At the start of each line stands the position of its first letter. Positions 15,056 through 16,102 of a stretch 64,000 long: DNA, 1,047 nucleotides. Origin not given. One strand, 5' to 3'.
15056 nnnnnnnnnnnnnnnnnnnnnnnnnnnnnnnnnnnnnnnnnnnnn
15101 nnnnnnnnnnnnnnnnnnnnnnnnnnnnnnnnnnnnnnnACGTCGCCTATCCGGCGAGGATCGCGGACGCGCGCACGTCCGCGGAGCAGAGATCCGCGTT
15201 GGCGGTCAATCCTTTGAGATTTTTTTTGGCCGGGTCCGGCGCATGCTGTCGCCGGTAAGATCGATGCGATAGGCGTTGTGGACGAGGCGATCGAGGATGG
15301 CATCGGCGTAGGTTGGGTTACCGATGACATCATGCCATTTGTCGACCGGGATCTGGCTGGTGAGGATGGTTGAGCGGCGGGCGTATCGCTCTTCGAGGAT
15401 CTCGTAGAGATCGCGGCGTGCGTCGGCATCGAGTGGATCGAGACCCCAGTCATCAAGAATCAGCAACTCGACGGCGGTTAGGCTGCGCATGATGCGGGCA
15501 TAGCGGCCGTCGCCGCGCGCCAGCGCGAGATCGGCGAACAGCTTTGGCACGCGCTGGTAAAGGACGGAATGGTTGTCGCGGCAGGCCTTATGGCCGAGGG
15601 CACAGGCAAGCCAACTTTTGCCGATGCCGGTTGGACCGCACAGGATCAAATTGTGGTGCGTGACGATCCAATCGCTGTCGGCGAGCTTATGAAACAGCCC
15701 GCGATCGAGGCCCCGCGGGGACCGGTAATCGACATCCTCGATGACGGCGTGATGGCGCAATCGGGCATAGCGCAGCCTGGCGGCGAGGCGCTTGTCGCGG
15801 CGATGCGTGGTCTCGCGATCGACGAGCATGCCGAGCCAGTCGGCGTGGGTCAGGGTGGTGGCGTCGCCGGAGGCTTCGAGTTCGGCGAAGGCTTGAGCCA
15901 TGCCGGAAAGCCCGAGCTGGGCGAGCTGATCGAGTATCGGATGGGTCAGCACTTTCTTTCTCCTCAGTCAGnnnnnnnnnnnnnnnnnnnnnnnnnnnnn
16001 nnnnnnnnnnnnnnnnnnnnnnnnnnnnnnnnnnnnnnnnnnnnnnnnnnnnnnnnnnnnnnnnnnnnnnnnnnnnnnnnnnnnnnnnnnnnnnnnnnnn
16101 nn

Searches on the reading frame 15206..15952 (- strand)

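Call 19: search_protein_families(library=pfam, proteins=[window:15206-15952:-], max_evalue=0.01)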
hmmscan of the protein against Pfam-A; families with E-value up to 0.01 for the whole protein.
window:15206-15952:- (248 aa): 7 families
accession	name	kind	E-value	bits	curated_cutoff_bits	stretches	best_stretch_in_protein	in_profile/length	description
PF01695.23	IstB_IS21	-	1.2e-70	238.1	24.1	1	9-240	2-233/238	IstB-like ATP binding protein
PF13401.12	AAA_22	-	0.00095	19.9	27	1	101-138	7-44/130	AAA domain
PF13481.12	AAA_25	-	0.0016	18.6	27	1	94-130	28-64/195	AAA domain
PF20720.3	nSTAND3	-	0.0016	18.6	27.2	1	98-132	16-50/155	Novel STAND NTPase 3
PF01935.23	DUF87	-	0.0038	17.8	23.2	1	93-130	18-55/220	Helicase HerA, central domain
PF00308.24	Bac_DnaA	-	0.0051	17.5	23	1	101-169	36-106/162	Bacterial DnaA ATPAse domain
PF07728.20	AAA_5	-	0.0096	16.4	22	0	101-132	1-30/139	AAA domain (dynein-related subfamily)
